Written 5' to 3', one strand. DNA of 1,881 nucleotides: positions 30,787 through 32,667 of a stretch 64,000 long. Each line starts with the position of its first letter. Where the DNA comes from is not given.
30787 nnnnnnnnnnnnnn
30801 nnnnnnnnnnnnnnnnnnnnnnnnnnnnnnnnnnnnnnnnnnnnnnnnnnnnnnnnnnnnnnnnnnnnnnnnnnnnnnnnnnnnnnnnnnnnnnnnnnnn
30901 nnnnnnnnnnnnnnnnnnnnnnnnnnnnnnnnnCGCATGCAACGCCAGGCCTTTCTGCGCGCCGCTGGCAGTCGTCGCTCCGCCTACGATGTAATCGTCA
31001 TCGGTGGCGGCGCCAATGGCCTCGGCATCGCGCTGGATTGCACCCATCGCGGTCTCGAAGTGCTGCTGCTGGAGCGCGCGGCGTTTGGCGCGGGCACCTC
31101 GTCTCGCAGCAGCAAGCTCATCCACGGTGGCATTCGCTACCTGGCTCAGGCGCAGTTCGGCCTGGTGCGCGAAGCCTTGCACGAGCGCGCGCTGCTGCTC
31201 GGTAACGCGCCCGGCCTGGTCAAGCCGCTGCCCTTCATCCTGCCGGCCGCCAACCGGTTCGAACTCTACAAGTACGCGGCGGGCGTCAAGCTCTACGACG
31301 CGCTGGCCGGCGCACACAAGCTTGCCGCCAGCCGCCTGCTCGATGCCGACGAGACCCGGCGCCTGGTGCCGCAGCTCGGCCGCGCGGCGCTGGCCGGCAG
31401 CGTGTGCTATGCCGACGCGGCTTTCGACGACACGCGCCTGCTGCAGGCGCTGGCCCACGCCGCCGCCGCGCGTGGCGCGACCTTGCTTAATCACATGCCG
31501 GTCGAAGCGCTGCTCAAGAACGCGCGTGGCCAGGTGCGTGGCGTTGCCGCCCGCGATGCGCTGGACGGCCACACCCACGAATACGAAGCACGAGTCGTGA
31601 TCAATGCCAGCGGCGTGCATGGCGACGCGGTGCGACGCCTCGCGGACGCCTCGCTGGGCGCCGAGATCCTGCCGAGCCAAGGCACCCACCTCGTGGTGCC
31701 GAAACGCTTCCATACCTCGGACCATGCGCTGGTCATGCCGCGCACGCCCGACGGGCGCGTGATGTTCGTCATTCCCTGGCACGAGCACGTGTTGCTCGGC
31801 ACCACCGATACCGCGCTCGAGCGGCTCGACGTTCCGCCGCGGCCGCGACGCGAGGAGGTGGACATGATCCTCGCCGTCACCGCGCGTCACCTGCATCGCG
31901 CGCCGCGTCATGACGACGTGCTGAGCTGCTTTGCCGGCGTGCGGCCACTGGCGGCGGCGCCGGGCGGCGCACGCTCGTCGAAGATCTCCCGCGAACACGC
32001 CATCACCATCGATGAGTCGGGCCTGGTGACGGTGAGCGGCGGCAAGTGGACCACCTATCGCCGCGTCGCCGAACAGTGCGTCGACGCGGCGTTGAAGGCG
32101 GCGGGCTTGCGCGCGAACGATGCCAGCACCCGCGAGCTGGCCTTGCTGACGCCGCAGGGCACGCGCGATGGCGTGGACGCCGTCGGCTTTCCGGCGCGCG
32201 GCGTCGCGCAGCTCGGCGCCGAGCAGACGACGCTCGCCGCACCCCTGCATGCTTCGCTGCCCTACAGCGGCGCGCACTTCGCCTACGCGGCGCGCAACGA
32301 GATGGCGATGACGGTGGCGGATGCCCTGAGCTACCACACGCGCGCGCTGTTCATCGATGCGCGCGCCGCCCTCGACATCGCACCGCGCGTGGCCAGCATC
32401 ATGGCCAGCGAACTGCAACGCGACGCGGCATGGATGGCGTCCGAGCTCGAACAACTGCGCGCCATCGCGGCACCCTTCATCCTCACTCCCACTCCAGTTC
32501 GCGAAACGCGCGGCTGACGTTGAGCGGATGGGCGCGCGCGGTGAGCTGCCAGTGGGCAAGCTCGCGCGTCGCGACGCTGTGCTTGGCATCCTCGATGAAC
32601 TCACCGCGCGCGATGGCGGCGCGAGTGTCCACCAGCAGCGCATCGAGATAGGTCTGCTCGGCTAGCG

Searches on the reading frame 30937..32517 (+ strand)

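Call 75: search_protein_families(library=pfam, proteins=[window:30937-32517:+], max_evalue=0.00001)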
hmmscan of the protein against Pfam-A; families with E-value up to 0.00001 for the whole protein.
window:30937-32517:+ (526 aa): 5 families
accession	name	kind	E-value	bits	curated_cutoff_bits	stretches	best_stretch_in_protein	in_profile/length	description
PF01266.30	DAO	-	7.9e-57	193.8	27.9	1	18-373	1-351/353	FAD dependent oxidoreductase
PF16901.10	DAO_C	-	2.5e-15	56.9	31.4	1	420-497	44-123/126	C-terminal domain of alpha-glycerophosphate oxidase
PF01494.25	FAD_binding_3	-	4e-08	33.3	22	1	17-285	2-227/349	FAD binding domain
PF12831.13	FAD_oxidored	-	7.7e-08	32.5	27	0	18-80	1-64/416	FAD dependent oxidoreductase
PF00890.30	FAD_binding_2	-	1.5e-07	31.4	20.4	1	18-243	1-220/414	FAD binding domain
